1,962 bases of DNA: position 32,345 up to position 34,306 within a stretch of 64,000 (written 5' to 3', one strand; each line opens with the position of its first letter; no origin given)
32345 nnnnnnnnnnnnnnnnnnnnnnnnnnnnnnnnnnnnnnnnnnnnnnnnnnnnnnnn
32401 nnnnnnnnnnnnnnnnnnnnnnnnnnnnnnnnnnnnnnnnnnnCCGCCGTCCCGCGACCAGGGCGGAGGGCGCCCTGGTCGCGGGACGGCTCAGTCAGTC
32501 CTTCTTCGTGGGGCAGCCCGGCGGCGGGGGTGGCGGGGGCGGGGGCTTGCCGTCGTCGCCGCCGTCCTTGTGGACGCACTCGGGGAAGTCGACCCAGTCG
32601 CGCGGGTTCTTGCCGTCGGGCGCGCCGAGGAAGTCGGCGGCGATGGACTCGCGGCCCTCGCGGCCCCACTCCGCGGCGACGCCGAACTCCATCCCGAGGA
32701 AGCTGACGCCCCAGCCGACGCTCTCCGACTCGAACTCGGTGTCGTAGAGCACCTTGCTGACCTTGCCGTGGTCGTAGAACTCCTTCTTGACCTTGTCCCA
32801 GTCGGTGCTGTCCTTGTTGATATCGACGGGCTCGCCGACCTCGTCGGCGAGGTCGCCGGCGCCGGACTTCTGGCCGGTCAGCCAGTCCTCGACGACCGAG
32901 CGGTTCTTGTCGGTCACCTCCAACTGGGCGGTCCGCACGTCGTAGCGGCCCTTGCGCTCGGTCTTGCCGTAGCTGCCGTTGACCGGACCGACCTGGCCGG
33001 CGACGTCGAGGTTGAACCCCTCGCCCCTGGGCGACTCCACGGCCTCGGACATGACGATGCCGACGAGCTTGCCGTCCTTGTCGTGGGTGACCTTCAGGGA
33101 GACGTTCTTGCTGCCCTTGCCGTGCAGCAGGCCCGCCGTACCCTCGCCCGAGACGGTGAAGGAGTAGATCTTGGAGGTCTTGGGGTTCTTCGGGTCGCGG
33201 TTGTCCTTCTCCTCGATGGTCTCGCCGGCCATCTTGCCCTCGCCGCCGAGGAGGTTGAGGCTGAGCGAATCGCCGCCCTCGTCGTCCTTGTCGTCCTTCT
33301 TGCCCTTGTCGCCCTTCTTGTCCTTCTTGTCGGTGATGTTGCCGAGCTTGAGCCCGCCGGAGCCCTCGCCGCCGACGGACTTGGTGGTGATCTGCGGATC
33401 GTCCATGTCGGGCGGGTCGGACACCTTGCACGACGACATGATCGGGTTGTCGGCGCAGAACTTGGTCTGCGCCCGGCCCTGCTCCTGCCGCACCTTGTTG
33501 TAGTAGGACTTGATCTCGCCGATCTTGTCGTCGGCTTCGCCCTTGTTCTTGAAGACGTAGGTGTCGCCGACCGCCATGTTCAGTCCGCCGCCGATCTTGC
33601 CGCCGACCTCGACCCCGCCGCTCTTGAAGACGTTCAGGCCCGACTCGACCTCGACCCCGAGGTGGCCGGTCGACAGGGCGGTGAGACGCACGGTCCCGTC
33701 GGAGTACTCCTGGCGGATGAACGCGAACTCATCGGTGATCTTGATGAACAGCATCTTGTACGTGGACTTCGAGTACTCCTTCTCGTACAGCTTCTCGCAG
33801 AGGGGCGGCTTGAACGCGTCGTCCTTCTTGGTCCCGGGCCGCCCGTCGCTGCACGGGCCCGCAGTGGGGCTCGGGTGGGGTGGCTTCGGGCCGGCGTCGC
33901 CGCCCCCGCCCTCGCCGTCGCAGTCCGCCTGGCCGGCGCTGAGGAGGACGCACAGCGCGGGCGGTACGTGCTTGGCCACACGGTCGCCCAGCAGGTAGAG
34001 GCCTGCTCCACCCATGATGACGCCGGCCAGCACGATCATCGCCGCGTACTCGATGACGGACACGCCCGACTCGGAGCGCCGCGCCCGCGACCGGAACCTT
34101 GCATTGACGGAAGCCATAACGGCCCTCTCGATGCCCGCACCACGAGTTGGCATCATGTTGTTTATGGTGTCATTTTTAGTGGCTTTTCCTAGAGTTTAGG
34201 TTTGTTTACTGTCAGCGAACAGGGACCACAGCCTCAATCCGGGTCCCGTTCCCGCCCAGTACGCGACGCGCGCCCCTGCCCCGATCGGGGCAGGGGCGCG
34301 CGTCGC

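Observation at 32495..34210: Orphan 540-aa protein with a Flp-type prepilin leader fused to a Lys/Asp/Gly-rich low-complexity domain and poly-proline tail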

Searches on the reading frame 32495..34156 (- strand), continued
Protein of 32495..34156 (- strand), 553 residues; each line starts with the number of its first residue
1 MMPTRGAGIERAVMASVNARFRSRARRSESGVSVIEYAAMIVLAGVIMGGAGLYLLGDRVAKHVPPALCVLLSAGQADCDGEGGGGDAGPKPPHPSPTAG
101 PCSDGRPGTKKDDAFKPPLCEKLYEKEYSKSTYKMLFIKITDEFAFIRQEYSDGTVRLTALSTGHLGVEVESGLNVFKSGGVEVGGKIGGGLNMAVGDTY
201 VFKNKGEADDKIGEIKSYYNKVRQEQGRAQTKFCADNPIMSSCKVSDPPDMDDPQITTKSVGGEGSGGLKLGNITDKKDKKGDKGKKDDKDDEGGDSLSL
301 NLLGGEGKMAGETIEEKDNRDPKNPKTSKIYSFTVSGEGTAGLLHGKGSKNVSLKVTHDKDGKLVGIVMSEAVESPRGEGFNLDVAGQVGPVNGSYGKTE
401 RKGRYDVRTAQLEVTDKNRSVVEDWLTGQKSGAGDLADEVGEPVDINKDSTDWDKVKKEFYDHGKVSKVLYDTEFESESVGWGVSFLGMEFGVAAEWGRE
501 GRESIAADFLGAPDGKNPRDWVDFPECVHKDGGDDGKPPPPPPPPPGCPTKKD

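Call 88: find_encoding_contigs(protein=P0036, flank=10000, max_places=1)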
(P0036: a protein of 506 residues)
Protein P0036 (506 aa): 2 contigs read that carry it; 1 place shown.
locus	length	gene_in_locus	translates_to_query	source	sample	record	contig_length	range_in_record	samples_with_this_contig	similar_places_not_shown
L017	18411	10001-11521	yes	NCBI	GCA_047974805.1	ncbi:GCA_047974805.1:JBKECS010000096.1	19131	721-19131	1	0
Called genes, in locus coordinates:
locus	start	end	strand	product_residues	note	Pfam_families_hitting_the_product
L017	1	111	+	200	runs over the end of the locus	PF00440:TetR_N, PF19344:TetR_C_32, PF21943:TetR_C_46 (weak)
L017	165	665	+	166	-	PF12802:MarR_2, PF01047:MarR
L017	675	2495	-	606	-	PF00005:ABC_tran, PF01926:MMR_HSR1 (faint), PF02463:SMC_N (faint), PF13304:AAA_21 (faint), PF13555:AAA_29 (faint), PF00005:ABC_tran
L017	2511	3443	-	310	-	PF00288:GHMP_kinases_N, PF08544:GHMP_kinases_C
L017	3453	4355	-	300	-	PF00398:RrnaAD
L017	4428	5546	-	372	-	PF03990:DUF348, PF07501:G5, PF06737:Transglycosylas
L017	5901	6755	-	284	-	PF01026:TatD_DNase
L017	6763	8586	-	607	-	PF00133:tRNA-synt_1 (weak), PF01406:tRNA-synt_1e (faint), PF09334:tRNA-synt_1g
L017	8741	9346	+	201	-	PF13548:DUF4126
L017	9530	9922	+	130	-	-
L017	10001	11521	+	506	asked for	-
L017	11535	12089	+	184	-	-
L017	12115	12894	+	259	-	PF02517:Rce1-like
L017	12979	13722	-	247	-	PF13085:Fer2_3, PF13187:Fer4_9 (faint), PF13534:Fer4_17 (faint), PF14697:Fer4_21 (faint), PF13183:Fer4_8, PF13237:Fer4_10, PF12838:Fer4_7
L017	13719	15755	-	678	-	PF00890:FAD_binding_2, PF01266:DAO (weak), PF02910:Succ_DH_flav_C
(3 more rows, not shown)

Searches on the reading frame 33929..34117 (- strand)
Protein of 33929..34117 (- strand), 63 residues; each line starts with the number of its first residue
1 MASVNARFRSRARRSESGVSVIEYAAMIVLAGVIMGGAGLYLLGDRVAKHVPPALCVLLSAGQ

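Call 17: search_protein_families(library=pfam, proteins=[window:33929-34117:-], max_evalue=10)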
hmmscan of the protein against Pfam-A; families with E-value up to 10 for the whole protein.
seq(63 aa): 2 families
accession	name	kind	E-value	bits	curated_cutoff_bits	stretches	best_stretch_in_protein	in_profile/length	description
PF14023.12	Bestrophin-like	-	0.016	15.2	32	1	9-60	156-204/232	Bestrophin-like domain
PF14029.11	DUF4244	-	0.039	13.8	27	1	10-34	4-27/54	Protein of unknown function (DUF4244)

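Call 83: search_protein_families(library=ncbifam, proteins=[window:33929-34117:-], max_evalue=10)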
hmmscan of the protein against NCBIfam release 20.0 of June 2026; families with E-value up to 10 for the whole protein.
seq(63 aa): 1 family
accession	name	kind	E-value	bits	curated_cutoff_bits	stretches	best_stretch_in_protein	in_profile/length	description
TIGR03063.1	srtB_target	domain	1.1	9.3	18.15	1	25-43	7-25/29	sortase B protein-sorting domain-containing protein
